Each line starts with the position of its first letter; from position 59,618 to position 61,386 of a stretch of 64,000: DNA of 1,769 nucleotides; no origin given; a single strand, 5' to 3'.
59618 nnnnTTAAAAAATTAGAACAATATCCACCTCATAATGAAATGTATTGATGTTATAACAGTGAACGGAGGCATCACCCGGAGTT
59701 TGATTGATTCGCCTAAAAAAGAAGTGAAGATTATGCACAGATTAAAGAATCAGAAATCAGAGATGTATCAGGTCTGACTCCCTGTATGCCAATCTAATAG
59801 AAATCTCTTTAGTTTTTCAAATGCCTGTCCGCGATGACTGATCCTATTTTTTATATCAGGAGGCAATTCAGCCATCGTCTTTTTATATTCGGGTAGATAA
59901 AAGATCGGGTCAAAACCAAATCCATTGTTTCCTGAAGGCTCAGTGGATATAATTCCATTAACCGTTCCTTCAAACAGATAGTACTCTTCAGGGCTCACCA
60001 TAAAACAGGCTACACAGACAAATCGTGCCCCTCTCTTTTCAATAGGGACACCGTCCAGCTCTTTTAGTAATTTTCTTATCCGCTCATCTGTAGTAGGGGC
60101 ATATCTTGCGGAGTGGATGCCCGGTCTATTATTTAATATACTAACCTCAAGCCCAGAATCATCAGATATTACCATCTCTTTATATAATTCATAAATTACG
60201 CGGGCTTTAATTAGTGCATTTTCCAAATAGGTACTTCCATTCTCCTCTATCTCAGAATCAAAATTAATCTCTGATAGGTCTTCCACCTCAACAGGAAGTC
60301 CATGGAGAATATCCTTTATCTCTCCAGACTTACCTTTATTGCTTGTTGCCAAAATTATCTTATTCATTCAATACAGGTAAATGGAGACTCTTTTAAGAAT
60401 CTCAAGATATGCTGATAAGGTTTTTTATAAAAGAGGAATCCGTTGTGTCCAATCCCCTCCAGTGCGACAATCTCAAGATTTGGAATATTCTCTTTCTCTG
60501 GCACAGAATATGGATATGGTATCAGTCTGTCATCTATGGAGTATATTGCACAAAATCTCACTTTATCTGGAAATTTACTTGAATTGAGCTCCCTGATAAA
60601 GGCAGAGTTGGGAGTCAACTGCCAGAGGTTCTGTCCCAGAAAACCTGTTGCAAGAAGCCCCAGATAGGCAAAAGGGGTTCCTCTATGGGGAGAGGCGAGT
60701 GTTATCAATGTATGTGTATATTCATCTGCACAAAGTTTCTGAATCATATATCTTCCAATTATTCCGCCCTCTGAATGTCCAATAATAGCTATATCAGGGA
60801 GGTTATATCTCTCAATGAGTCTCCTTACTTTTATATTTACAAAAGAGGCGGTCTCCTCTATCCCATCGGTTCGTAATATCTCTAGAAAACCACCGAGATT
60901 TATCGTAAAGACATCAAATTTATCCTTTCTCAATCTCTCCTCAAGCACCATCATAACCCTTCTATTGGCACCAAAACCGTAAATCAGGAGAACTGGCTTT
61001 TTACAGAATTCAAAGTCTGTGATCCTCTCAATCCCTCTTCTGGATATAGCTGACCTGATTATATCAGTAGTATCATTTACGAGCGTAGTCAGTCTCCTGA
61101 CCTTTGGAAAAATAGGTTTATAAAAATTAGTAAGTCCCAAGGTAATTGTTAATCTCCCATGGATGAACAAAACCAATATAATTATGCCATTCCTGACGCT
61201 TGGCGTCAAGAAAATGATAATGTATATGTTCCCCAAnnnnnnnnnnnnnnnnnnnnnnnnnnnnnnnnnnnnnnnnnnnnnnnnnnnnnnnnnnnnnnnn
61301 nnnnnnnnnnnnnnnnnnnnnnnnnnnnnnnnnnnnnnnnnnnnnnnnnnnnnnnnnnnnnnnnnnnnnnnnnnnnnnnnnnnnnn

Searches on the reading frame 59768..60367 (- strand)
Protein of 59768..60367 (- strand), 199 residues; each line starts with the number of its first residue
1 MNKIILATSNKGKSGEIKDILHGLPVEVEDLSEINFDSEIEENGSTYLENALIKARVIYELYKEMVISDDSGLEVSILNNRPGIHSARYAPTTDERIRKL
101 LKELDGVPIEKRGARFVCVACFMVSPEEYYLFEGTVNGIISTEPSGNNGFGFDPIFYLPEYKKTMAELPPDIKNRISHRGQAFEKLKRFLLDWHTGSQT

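Call 27: search_protein_families(library=pfam, proteins=[window:59768-60367:-], max_evalue=0.001)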
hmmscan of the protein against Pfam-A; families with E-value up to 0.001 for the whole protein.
window:59768-60367:- (199 aa): 1 family
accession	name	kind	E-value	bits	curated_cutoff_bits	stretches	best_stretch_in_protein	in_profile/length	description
PF01725.21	Ham1p_like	-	3.6e-64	216.5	22.5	1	4-188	1-185/186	Ham1 family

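Call 91: find_encoding_contigs(protein=window:59768-60367:-, flank=10000, max_places=3)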
Protein window:59768-60367:- (199 aa): no gene with exactly this product is on record in the collection.

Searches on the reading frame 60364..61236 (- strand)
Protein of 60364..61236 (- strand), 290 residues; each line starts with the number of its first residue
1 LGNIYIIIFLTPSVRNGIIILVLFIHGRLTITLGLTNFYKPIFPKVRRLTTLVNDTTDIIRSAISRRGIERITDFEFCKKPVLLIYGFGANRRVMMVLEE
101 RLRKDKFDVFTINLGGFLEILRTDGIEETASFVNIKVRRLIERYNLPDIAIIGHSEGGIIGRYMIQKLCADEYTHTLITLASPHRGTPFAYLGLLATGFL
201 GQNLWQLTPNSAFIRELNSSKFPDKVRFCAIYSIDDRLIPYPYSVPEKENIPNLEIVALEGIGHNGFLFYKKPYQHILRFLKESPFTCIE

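Call 27: search_protein_families(library=pfam, proteins=[window:60364-61236:-], max_evalue=0.001)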
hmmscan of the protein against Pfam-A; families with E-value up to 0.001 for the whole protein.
window:60364-61236:- (290 aa): 7 families
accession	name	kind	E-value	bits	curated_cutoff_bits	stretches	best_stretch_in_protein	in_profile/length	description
PF05057.20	DUF676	-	4.5e-10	39.8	20.3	1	82-198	8-138/217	Putative serine esterase (DUF676)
PF07819.20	PGAP1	-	5e-10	40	24.3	1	100-189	39-134/233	PGAP1-like alpha/beta domain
PF00561.26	Abhydrolase_1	-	2.2e-08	34.5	25.8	1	80-182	1-102/245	alpha/beta hydrolase fold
PF02089.21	Palm_thioest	-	1.1e-06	29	26.8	1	81-187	1-113/254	Palmitoyl protein thioesterase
PF01674.24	Lipase_2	-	1.7e-05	24.9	20.3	1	136-249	60-188/219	Lipase (class 2)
PF06028.17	DUF915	-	0.0004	20.3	22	0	126-187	82-146/255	Alpha/beta hydrolase of unknown function (DUF915)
PF24096.1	DUF7379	-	0.00093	19.6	33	0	147-190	70-118/191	Domain of unknown function (DUF7379)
